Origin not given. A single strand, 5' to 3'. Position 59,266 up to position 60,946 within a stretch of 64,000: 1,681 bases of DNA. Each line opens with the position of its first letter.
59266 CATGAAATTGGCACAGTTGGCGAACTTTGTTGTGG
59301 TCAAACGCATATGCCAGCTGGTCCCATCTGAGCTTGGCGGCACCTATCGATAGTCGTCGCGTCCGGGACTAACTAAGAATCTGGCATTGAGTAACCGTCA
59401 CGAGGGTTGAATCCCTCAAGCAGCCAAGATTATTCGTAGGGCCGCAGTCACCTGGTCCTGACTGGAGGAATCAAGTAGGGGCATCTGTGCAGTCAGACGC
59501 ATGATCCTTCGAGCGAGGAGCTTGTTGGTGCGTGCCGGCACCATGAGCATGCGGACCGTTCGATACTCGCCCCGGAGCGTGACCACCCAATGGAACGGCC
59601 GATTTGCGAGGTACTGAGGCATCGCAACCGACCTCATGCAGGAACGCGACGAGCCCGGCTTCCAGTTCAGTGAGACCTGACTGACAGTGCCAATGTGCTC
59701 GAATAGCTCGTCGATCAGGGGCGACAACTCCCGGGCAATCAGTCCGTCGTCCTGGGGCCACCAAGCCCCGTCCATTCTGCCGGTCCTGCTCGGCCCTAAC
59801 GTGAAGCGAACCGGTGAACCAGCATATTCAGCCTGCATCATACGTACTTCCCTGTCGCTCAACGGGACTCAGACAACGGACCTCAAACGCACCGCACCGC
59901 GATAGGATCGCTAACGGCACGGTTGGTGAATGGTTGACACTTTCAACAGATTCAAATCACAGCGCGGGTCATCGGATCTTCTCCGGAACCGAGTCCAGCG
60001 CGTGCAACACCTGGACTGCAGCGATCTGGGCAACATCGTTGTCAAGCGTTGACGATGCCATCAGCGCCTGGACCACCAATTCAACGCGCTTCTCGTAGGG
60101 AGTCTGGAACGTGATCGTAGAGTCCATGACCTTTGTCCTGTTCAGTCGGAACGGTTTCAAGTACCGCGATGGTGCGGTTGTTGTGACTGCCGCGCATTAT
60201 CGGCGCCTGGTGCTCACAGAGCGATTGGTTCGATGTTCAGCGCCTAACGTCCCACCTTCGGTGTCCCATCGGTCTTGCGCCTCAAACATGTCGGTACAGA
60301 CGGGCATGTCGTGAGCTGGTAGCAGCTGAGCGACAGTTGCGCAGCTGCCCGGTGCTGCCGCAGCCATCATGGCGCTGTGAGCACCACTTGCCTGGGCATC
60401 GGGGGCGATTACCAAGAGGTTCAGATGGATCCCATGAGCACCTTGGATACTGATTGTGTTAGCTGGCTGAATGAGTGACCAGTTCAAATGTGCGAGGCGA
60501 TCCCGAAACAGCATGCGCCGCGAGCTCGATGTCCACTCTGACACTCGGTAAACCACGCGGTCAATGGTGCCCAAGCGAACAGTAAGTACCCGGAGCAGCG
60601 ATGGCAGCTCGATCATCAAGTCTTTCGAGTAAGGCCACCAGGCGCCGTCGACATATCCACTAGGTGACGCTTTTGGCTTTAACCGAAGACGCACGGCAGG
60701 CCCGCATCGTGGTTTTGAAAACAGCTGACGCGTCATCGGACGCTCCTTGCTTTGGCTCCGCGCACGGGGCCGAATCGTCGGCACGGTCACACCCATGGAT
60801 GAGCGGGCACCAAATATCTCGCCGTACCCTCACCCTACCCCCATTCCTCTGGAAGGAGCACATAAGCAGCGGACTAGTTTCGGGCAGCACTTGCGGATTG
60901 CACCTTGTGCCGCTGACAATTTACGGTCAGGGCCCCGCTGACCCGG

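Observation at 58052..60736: Transposon cargo is a convergent array of four paralogous DGAWWP-motif (DUF5994-like) proteins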

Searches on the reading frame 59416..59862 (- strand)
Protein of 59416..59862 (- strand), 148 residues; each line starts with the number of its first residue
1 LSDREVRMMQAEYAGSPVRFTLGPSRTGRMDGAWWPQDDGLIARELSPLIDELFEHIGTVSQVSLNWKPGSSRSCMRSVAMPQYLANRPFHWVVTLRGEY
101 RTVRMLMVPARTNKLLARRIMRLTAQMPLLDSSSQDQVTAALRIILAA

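Call 3: search_protein_families(library=pfam, proteins=[window:59416-59862:-], max_evalue=0.01)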
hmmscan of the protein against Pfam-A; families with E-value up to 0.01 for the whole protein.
window:59416-59862:- (148 aa): 1 family
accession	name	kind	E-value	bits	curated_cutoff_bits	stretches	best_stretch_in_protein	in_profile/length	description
PF19457.4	DUF5994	-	2.2e-15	57.1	26.3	1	19-123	1-111/112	Family of unknown function (DUF5994)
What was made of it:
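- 59416..59841 (-): DUF5994 paralogue C (141 aa from the ATG; 148 aa from an upstream TTG at 59862; pI 10.4). Pfam E 2e-15 (call 3).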

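Call 13: search_protein_families(library=ncbifam, proteins=[window:59416-59862:-], max_evalue=0.01)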
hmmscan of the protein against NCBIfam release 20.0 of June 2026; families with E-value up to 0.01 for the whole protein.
window:59416-59862:- (148 aa): 0 families

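Call 40: search_protein_families(library=padloc, proteins=[window:59416-59862:-], max_evalue=0.1)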
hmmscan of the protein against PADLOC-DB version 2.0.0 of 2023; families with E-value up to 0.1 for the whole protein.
window:59416-59862:- (148 aa): 0 families

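Call 41: search_protein_families(library=phrogs, proteins=[window:59416-59862:-], max_evalue=0.01)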
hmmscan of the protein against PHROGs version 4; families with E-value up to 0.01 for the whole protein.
window:59416-59862:- (148 aa): 0 families

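Call 50: find_homologous_proteins(query=window:59416-59862:-, max_evalue=0.00001)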
Query window:59416-59862:- (148 aa): 17 proteins with E <= 0.00001 among 43 candidates.
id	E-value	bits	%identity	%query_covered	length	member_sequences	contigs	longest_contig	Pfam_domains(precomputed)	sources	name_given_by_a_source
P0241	6.8e-81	287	93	95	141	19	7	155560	PF19457.5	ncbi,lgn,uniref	ncbi:DUF5994 family protein [Mycobacteroides abscessus]|uniref:DUF5994 family protein n=1 Tax=Mycoba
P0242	6.9e-75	268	88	95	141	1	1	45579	PF19457.5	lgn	-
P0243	4.7e-68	245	80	95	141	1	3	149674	PF19457.5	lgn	-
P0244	2.7e-65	237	77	95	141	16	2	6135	PF19457.5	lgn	-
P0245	2.9e-65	236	77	95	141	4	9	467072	PF19457.5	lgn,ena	-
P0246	4.0e-65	236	77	95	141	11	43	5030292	PF19457.5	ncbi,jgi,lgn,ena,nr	ncbi:Uncharacterised protein [Mycolicibacterium phlei]|jgi:Family of unknown function (DUF5994)|nr:h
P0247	6.5e-65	235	76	95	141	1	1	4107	PF19457.5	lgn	-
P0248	2.0e-62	227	88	80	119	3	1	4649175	PF19457.5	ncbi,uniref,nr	ncbi:hypothetical protein MYCSP_10040 [Mycobacteroides saopaulense]|uniref:DUF5994 family protein n=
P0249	4.7e-62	226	74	93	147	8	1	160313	PF19457.5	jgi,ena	-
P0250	2.4e-58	214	70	95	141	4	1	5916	PF19457.5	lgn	-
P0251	1.4e-56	208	82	80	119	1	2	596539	PF19457.5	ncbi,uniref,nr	ncbi:DUF5994 family protein [Mycobacterium sp. NPDC050853]|uniref:DUF5994 family protein n=1 Tax=Myc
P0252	3.7e-56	207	67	95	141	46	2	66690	PF19457.5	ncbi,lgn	-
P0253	1.5e-47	179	69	80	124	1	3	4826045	PF19457.5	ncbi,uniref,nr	ncbi:DUF5994 family protein [Mycobacteroides abscessus]|uniref:DUF5994 family protein n=1 Tax=Mycoba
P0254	3.3e-40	155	59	86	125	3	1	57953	PF19457.5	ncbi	ncbi:MAG: DUF5994 family protein [Mycobacterium sp.]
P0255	3.3e-35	139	70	61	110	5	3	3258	PF19457.5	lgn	-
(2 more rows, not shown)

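Call 51: find_encoding_contigs(protein=P0248, flank=6000, max_places=2)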
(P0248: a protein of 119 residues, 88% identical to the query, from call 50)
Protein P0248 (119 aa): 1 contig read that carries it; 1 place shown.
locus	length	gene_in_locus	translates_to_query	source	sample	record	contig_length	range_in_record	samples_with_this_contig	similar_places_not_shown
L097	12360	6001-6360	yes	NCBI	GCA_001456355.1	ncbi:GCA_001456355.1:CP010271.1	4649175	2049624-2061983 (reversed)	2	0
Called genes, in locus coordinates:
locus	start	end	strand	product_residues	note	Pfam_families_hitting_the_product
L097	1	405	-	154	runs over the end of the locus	PF07883:Cupin_2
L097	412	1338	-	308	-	PF08240:ADH_N, PF00107:ADH_zinc_N, PF13602:ADH_zinc_N_2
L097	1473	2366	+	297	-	PF00126:HTH_1, PF03466:LysR_substrate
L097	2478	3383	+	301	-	-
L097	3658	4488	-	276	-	PF00106:adh_short, PF08659:KR, PF13561:adh_short_C2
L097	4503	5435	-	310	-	PF13640:2OG-FeII_Oxy_3, PF13661:2OG-FeII_Oxy_4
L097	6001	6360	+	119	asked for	PF19457:DUF5994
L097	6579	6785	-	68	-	PF00313:CSD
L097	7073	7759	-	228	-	-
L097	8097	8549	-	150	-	PF00011:HSP20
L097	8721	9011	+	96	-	PF00376:MerR, PF13411:MerR_1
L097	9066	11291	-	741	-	PF00930:DPPIV_N, PF00326:Peptidase_S9, PF12146:Hydrolase_4 (weak)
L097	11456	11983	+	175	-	-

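Call 52: find_encoding_contigs(protein=P0246, flank=6000, max_places=3)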
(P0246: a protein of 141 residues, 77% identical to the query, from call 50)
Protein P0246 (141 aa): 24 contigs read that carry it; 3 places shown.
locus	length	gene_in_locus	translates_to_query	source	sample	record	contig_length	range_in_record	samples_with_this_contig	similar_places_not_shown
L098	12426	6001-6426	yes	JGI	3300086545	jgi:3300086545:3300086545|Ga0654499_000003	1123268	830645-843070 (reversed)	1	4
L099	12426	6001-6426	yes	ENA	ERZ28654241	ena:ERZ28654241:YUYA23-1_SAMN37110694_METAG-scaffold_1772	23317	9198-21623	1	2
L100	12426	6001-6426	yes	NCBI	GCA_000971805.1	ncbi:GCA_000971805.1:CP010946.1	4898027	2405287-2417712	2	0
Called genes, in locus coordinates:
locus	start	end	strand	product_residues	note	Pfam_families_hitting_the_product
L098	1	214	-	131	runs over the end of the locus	PF01243:PNPOx_N (weak)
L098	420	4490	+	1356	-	PF04879:Molybdop_Fe4S4, PF00384:Molybdopterin, PF01568:Molydop_binding, PF00258:Flavodoxin_1, PF00667:FAD_binding_1, PF00175:NAD_binding_1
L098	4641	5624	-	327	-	PF03405:FA_desaturase_2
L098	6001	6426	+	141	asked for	PF19457:DUF5994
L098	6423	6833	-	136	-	PF01451:LMWPc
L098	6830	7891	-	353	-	PF01758:SBF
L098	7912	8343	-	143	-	PF00903:Glyoxalase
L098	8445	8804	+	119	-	PF01022:HTH_5, PF12840:HTH_20, PF13545:HTH_Crp_2 (weak)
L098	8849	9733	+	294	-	-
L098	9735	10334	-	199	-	PF00254:FKBP_C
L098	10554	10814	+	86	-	-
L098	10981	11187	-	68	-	PF00313:CSD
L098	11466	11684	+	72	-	-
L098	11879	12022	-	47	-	-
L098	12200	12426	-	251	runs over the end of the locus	PF05724:TPMT, PF13489:Methyltransf_23 (weak), PF05175:MTS (weak), PF03848:TehB (weak), PF13847:Methyltransf_31, PF08241:Methyltransf_11, PF08242:Methyltransf_12, PF13649:Methyltransf_25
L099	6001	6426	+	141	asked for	PF19457:DUF5994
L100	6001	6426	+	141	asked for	PF19457:DUF5994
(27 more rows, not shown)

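Call 53: find_encoding_contigs(protein=P0253, flank=6000, max_places=2)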
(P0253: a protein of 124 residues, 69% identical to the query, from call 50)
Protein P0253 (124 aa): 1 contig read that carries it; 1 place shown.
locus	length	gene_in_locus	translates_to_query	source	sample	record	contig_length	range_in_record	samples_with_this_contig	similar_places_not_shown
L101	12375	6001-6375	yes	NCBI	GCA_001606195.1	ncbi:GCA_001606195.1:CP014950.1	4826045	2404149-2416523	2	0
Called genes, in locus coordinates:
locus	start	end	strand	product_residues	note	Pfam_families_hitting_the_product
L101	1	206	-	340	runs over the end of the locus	PF04371:PAD_porph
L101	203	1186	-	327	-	PF00795:CN_hydrolase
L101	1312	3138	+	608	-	PF07969:Amidohydro_3, PF01979:Amidohydro_1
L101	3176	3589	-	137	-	PF12973:Cupin_7 (weak), PF00190:Cupin_1, PF02311:AraC_binding (weak), PF07883:Cupin_2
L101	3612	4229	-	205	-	PF03848:TehB (weak), PF13489:Methyltransf_23 (weak), PF13649:Methyltransf_25, PF13847:Methyltransf_31 (weak), PF08241:Methyltransf_11, PF08242:Methyltransf_12, PF01739:CheR (weak)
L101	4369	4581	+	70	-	-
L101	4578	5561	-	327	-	PF03405:FA_desaturase_2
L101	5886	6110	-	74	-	-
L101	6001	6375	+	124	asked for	PF19457:DUF5994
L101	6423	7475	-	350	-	PF01757:Acyl_transf_3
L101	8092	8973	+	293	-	-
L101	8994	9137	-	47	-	-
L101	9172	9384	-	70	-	PF03459:TOBE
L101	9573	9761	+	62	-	-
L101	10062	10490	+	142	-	PF00553:CBM_2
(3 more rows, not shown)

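Call 55: find_encoding_contigs(protein=P0249, flank=8000, max_places=2)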
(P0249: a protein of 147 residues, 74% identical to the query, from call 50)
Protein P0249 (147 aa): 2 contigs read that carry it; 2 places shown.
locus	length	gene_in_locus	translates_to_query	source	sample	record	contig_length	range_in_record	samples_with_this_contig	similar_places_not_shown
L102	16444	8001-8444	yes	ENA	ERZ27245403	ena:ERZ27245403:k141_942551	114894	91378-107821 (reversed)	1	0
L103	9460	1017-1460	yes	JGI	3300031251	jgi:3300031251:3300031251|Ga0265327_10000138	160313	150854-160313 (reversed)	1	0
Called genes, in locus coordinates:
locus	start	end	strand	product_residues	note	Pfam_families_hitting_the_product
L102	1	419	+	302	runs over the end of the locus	PF00528:BPD_transp_1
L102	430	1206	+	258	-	PF02463:SMC_N (faint), PF00005:ABC_tran, PF13304:AAA_21 (faint)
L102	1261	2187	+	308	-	PF08240:ADH_N, PF00107:ADH_zinc_N (weak), PF13602:ADH_zinc_N_2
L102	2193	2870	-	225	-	PF01895:PhoU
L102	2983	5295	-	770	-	PF03816:LytR_cpsA_psr, PF13399:LytR_C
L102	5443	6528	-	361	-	PF01207:Dus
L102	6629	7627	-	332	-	PF03405:FA_desaturase_2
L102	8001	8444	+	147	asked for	PF19457:DUF5994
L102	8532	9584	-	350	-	PF01757:Acyl_transf_3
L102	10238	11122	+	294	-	-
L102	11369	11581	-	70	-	PF03459:TOBE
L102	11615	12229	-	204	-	-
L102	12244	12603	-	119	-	PF01022:HTH_5, PF12840:HTH_20, PF13545:HTH_Crp_2 (faint)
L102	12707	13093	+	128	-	PF00903:Glyoxalase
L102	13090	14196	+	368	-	PF01758:SBF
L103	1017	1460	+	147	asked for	PF19457:DUF5994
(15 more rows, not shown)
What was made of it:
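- C orthologues are single chromosomal genes beside an acyl-ACP desaturase, or beside CSD/HSP20/MerR (calls 51-53, 55).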

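Call 56: find_encoding_contigs(protein=P0244, flank=8000, max_places=2)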
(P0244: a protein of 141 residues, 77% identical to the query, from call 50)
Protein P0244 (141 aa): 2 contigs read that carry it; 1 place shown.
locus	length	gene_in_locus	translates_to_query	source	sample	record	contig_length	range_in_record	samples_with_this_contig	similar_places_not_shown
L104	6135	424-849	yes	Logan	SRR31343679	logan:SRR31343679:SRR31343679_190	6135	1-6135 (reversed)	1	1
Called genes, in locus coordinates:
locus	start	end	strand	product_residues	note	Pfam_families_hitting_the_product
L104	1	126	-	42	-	?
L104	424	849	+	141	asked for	PF19457:DUF5994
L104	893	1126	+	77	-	PF01022:HTH_5, PF12840:HTH_20, PF13545:HTH_Crp_2 (weak)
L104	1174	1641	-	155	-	PF19457:DUF5994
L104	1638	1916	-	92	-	-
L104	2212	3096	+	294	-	-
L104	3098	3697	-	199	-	PF00254:FKBP_C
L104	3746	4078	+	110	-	-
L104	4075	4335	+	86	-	-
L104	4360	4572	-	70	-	PF03459:TOBE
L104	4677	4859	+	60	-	-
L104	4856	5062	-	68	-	PF00313:CSD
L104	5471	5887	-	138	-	PF17240:DUF5313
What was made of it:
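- An A-B / C convergent arrangement also exists in a non-transposon contig (call 56).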

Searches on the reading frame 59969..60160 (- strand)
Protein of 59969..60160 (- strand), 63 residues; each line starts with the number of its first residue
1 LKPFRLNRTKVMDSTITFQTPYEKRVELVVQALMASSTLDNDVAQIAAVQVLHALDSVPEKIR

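Call 3: search_protein_families(library=pfam, proteins=[window:59969-60160:-], max_evalue=0.01)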
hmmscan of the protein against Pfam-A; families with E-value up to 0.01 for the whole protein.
window:59969-60160:- (63 aa): 1 family
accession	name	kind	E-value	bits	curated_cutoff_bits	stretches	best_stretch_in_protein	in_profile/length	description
PF19826.4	DUF6307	-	8.7e-15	55.3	25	1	21-63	1-43/43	Family of unknown function (DUF6307)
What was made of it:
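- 59969..60127 (-): DUF6307 small protein (52 aa, pI 4.65), downstream of D. Pfam PF19826, E 9e-15 (call 3).
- Checked: The small ORF between C and D (59969-60127/60160 -) is a DUF6307 (PF19826) protein, E 9e-15 (call 3).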

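Call 13: search_protein_families(library=ncbifam, proteins=[window:59969-60160:-], max_evalue=0.01)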
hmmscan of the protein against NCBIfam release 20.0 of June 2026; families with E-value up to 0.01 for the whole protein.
window:59969-60160:- (63 aa): 0 families

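Call 40: search_protein_families(library=padloc, proteins=[window:59969-60160:-], max_evalue=0.1)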
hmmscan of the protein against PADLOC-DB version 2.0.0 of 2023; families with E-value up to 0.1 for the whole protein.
window:59969-60160:- (63 aa): 0 families

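Call 41: search_protein_families(library=phrogs, proteins=[window:59969-60160:-], max_evalue=0.01)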
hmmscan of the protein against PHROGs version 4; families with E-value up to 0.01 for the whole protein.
window:59969-60160:- (63 aa): 0 families

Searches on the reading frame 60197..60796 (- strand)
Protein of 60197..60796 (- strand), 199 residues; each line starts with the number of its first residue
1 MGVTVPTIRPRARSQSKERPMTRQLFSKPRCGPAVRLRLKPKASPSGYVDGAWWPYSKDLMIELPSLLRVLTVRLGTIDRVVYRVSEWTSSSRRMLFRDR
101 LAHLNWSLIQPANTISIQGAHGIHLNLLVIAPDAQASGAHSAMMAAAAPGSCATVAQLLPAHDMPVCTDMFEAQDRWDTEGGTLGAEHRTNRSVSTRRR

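Call 3: search_protein_families(library=pfam, proteins=[window:60197-60796:-], max_evalue=0.01)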
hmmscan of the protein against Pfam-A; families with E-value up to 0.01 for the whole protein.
window:60197-60796:- (199 aa): 1 family
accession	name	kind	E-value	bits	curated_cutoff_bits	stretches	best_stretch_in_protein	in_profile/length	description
PF19457.4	DUF5994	-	2.1e-32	111.9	26.3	1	36-146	1-112/112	Family of unknown function (DUF5994)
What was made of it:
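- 60197..60736 (-): DUF5994 paralogue D (179 aa, pI 10.1). This is the long form, with the C-terminal motif RWDTEGG. Pfam E 2e-32 (call 3).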

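Call 13: search_protein_families(library=ncbifam, proteins=[window:60197-60796:-], max_evalue=0.01)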
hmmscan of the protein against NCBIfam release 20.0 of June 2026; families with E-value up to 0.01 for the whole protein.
window:60197-60796:- (199 aa): 0 families

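Call 40: search_protein_families(library=padloc, proteins=[window:60197-60736:-], max_evalue=0.1)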
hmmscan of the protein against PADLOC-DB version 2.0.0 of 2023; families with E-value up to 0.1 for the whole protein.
window:60197-60736:- (179 aa): 0 families

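Call 41: search_protein_families(library=phrogs, proteins=[window:60197-60736:-], max_evalue=0.01)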
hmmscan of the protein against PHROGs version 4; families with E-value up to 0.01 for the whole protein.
window:60197-60736:- (179 aa): 0 families

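Call 81: predict_structure(alignment_id=A5)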
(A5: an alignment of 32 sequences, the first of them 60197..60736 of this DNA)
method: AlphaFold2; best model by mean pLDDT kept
length: 179 residues; sequences in the alignment: 32
mean_pLDDT: 66.6   pTM: 0.61
mean pLDDT of the five models: 66.6, 65.4, 61.7, 61.4, 51.4
residues with pLDDT >= 90: 2; 70-90: 90; 50-70: 48; < 50: 39
segments of 3 or more residues with pLDDT < 50: 1-12, 142-148, 161-178
pLDDT, mean of each block of 10 residues (from residue 1): 39 72 67 85 85 82 66 63 62 81 83 81 82 73 46 53 38 40
secondary structure, 60 per line:
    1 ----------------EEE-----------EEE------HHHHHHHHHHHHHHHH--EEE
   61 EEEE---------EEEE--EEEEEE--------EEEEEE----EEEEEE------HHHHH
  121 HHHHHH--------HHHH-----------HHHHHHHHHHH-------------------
elements in order: E17-19 E31-33 H40-55 E58-64 E74-77 E80-85 E94-99 E104-109 H116-126 H135-138 H150-160
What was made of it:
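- Tried and rejected: It was of too low confidence in the tail (pLDDT below 55) to say anything (call 81).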

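Call 84: list_cluster_members(proteins=[P0253, P0256, P0241, P0002, window:58474-58944:+, window:60197-60736:-])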
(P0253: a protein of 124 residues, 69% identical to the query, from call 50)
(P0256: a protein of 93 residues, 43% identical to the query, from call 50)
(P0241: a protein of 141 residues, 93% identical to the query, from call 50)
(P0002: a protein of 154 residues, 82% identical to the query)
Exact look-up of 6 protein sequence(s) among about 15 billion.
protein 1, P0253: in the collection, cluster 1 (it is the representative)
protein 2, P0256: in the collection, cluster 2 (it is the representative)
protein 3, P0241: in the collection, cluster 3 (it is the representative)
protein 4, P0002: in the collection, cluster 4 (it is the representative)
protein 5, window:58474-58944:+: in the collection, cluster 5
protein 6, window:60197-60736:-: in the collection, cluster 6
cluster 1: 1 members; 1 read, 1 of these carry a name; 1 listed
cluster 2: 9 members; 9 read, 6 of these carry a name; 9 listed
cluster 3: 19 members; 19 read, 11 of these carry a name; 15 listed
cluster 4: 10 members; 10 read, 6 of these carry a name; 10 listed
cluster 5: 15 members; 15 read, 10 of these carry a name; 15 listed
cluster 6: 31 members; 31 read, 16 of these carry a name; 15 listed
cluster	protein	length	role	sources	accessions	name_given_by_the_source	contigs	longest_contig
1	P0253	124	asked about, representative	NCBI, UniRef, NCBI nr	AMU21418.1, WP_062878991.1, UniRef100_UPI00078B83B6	DUF5994 family protein [Mycobacteroides abscessus] | DUF5994 family protein n=1 Tax=Mycobacteroides abscessus TaxID=36809 RepID=UPI00078B83B6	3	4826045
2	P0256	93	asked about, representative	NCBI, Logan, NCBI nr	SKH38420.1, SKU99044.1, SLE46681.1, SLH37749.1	Uncharacterised protein [Mycobacteroides abscessus subsp. massiliense] | Uncharacterised protein [Mycobacteroides abscessus subsp. bolletii]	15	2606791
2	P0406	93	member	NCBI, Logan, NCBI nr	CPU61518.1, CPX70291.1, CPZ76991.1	Hypothetical protein ERS075557_04571 [Mycobacteroides abscessus]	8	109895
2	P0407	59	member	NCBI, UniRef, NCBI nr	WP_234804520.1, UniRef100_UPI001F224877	hypothetical protein [Mycobacteroides abscessus] | hypothetical protein n=1 Tax=Mycobacteroides abscessus TaxID=36809 RepID=UPI001F224877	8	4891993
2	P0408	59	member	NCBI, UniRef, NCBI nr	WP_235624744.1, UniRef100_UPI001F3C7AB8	hypothetical protein [Mycobacteroides abscessus] | hypothetical protein n=1 Tax=Mycobacteroides abscessus TaxID=36809 RepID=UPI001F3C7AB8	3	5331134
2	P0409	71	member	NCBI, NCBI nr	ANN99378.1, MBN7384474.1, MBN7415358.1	hypothetical protein BAB74_12030 [Mycobacteroides abscessus]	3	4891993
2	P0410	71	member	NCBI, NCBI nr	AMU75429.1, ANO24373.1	hypothetical protein BAB79_12830 [Mycobacteroides abscessus] | hypothetical protein A3O06_12840 [Mycobacteroides abscessus]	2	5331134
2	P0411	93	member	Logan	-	-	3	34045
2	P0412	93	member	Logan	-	-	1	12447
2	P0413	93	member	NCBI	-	-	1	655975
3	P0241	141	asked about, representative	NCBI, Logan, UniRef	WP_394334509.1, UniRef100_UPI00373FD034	DUF5994 family protein [Mycobacteroides abscessus] | DUF5994 family protein n=1 Tax=Mycobacteroides abscessus TaxID=36809 RepID=UPI00373FD034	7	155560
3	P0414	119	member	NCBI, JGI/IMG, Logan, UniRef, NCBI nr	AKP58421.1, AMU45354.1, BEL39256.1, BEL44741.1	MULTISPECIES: DUF5994 family protein [Mycobacteroides] | Family of unknown function (DUF5994) | Uncharacterized protein n=2 Tax=Mycobacteroides TaxID=670516 RepID=A0AB74FBI3_9MYCO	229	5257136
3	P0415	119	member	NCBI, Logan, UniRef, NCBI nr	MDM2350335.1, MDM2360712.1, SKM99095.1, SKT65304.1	DUF5994 family protein [Mycobacteroides abscessus] | Uncharacterized protein n=1 Tax=Mycobacteroides abscessus subsp. massiliense ...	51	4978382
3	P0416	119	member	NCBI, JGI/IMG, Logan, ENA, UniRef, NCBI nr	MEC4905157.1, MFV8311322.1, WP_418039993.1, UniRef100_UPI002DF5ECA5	DUF5994 family protein [Mycobacteroides chelonae] | hypothetical protein | DUF5994 family protein n=1 Tax=Mycobacteroides chelonae TaxID=1774 RepID=UPI002DF5ECA5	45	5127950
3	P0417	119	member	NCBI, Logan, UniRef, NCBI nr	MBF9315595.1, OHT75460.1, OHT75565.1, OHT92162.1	DUF5994 family protein [Mycobacteroides chelonae] | DUF5994 family protein n=1 Tax=Mycobacteroides chelonae TaxID=1774 RepID=UPI0004AA8FB1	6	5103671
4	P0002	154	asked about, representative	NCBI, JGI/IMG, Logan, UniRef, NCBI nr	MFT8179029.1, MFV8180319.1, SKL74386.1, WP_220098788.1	DUF5994 family protein [Mycobacteroides chelonae] | hypothetical protein | DUF5994 family protein n=2 Tax=Mycobacteroides chelonae TaxID=1774 RepID=UPI0009CFB729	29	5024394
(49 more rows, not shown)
